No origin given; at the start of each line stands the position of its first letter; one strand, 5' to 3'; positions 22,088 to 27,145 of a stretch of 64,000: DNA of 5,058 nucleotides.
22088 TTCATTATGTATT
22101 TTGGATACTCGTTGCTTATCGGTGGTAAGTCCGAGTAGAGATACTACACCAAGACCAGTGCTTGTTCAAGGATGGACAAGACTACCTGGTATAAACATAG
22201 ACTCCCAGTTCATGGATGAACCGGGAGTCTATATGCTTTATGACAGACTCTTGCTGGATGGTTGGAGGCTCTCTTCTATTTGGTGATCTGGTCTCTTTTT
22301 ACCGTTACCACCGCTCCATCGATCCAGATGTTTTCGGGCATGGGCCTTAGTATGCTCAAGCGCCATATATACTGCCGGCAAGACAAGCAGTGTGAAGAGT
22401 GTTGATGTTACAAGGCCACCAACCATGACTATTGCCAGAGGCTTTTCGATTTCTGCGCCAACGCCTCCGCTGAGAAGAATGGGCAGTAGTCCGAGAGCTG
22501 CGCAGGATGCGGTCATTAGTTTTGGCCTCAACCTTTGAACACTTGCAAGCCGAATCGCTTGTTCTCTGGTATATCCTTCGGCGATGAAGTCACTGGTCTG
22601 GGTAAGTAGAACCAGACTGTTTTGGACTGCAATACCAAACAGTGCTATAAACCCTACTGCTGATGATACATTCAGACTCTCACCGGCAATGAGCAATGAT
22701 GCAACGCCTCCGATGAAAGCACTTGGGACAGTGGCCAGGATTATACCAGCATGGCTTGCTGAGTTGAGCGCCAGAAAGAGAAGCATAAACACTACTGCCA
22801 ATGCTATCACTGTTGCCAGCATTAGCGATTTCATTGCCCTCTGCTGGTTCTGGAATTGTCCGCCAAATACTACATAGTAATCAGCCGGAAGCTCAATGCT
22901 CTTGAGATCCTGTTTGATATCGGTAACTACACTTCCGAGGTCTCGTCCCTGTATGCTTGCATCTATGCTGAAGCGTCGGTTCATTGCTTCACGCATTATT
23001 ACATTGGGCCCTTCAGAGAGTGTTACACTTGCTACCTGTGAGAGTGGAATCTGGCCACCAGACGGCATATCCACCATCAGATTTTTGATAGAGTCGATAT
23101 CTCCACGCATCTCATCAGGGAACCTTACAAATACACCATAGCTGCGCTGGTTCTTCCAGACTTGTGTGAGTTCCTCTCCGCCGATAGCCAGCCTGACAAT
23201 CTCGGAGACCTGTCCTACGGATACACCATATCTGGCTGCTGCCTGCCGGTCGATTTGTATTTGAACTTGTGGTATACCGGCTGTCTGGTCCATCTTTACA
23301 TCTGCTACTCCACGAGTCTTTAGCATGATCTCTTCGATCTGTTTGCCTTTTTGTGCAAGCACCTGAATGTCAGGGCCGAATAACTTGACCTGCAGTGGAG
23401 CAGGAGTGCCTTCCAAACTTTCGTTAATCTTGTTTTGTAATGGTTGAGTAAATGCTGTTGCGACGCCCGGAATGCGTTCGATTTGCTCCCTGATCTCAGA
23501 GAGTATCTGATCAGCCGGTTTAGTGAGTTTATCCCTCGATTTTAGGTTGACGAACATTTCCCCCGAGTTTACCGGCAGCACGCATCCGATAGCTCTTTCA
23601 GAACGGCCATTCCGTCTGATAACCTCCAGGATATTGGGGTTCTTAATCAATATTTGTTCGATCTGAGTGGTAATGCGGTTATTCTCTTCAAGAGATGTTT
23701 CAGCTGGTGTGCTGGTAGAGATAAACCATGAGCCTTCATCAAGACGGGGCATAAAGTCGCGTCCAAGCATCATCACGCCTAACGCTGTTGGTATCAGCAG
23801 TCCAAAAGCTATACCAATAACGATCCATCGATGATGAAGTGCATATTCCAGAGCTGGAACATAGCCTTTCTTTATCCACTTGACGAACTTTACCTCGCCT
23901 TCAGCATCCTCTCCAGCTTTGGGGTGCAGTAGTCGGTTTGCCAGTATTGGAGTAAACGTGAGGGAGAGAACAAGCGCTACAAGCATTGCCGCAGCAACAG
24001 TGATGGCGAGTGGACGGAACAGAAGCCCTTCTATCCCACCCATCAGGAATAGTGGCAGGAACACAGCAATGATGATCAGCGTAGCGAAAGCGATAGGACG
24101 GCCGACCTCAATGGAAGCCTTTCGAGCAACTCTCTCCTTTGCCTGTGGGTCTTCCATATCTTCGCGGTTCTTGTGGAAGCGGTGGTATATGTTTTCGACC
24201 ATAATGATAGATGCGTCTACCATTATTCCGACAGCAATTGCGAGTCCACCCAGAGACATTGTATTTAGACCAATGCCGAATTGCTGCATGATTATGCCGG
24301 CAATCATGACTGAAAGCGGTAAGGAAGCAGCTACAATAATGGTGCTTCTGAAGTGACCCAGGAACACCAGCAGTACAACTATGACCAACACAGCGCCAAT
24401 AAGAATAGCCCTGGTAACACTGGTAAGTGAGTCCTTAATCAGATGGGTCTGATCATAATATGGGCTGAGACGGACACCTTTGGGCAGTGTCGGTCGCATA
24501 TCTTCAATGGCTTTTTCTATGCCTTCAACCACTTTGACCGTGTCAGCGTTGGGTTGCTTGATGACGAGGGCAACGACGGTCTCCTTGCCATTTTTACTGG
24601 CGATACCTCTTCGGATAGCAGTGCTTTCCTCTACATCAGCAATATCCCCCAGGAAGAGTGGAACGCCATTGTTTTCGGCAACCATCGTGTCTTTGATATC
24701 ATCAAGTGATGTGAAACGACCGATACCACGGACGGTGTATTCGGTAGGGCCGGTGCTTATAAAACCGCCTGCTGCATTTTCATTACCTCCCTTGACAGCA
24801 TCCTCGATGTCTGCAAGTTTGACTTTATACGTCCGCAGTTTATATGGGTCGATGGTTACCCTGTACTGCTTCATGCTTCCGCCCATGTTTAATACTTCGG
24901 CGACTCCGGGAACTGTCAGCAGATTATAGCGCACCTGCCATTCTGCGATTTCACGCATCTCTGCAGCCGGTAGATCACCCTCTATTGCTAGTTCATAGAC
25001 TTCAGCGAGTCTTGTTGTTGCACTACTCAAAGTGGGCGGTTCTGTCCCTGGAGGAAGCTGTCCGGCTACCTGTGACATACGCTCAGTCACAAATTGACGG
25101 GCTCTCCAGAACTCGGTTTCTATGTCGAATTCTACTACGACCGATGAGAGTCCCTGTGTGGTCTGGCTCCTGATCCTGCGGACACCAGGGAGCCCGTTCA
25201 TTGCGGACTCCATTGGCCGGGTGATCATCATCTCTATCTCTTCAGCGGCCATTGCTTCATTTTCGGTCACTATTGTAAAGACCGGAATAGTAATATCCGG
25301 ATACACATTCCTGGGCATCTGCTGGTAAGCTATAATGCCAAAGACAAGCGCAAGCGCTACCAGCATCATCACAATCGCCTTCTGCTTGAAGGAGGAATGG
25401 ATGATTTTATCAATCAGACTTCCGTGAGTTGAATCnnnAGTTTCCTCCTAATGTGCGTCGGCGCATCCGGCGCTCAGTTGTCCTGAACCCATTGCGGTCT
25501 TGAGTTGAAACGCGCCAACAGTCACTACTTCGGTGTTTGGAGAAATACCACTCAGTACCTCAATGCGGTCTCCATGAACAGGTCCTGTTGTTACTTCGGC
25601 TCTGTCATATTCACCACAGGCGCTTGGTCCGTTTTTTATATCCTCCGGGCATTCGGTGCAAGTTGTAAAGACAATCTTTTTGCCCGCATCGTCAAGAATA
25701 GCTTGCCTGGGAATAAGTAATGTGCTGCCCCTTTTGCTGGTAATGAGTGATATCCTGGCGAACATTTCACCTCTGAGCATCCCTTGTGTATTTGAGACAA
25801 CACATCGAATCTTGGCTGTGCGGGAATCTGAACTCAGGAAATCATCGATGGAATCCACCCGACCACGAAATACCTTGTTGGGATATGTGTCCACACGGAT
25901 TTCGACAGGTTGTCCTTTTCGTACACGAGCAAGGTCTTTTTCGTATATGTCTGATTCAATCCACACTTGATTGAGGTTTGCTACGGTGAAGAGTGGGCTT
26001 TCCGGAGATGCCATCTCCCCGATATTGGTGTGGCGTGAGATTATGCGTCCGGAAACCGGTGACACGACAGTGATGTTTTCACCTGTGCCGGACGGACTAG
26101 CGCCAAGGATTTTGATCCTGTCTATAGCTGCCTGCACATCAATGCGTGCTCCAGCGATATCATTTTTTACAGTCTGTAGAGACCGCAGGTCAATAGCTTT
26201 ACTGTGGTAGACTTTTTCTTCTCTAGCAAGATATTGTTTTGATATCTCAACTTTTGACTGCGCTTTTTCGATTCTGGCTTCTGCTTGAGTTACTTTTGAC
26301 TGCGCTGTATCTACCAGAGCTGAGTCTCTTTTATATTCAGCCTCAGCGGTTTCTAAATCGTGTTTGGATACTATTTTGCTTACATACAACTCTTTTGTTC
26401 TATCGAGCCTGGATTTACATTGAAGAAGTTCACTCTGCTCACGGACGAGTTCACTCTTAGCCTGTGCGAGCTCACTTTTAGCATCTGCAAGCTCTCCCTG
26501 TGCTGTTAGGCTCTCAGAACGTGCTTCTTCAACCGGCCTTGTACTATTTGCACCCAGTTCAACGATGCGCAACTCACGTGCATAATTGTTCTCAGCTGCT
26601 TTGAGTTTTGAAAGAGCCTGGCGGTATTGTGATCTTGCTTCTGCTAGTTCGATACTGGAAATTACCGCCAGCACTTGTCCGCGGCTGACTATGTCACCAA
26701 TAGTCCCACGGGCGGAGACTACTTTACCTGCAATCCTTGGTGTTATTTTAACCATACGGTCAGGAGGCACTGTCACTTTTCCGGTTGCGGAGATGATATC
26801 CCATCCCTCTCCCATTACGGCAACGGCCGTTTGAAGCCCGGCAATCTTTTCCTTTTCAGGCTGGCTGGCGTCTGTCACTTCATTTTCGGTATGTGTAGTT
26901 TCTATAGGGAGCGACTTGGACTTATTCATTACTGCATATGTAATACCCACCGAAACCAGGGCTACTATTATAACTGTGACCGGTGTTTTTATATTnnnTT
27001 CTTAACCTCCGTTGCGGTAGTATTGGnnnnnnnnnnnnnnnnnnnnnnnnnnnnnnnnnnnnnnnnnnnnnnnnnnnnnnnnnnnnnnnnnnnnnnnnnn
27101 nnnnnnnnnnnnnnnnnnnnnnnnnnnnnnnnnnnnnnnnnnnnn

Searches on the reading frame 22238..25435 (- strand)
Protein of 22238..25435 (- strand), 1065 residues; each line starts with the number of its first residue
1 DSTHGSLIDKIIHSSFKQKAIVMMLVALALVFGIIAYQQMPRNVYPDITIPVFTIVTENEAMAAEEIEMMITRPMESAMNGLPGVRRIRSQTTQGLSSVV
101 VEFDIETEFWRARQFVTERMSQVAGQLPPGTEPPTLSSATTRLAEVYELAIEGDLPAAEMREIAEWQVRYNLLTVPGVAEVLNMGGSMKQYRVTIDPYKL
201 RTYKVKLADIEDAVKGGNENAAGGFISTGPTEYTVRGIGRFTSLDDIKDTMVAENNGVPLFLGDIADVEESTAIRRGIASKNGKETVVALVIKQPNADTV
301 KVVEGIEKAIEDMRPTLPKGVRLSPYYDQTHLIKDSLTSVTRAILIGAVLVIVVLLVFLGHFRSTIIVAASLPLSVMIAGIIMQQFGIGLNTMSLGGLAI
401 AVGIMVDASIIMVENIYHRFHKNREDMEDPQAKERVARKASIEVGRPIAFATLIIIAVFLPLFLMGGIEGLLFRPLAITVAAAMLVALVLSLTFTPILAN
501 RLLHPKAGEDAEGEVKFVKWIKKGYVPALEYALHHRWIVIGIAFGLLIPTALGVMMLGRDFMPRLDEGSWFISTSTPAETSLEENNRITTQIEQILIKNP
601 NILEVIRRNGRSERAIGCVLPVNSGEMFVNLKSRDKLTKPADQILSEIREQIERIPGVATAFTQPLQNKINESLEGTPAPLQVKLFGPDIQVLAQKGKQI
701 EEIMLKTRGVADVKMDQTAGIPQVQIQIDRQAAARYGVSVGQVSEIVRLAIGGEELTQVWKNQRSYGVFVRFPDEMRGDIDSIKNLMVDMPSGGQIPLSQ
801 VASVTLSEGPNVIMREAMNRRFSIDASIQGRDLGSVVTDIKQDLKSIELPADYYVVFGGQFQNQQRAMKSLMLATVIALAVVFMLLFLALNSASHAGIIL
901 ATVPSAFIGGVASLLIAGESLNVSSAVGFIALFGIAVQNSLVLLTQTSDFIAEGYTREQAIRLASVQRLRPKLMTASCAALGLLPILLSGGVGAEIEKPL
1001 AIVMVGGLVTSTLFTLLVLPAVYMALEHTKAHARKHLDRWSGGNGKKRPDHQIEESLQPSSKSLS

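Call 71: search_protein_families(library=pfam, proteins=[window:22238-25435:-], max_evalue=0.00001)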
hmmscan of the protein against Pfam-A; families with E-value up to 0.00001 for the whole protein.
window:22238-25435:- (1065 aa): 2 families
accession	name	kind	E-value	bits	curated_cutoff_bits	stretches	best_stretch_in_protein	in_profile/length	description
PF00873.25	ACR_tran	-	5.7e-274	912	28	1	13-1026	3-1020/1021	AcrB/AcrD/AcrF family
PF03176.21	MMPL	-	8.9e-16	58.2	20.5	1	259-499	61-299/333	MMPL family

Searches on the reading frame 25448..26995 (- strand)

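Call 71: search_protein_families(library=pfam, proteins=[window:25448-26995:-], max_evalue=0.00001)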
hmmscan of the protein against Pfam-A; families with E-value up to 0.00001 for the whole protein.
window:25448-26995:- (515 aa): 2 families
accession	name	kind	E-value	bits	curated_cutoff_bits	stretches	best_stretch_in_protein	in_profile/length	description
PF16576.10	HlyD_D23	-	5.6e-43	147.1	30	1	67-413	5-214/214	Barrel-sandwich domain of CusB or HlyD membrane-fusion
PF13437.12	HlyD_3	-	9.1e-18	65.4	22.2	1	309-401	1-94/106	HlyD family secretion protein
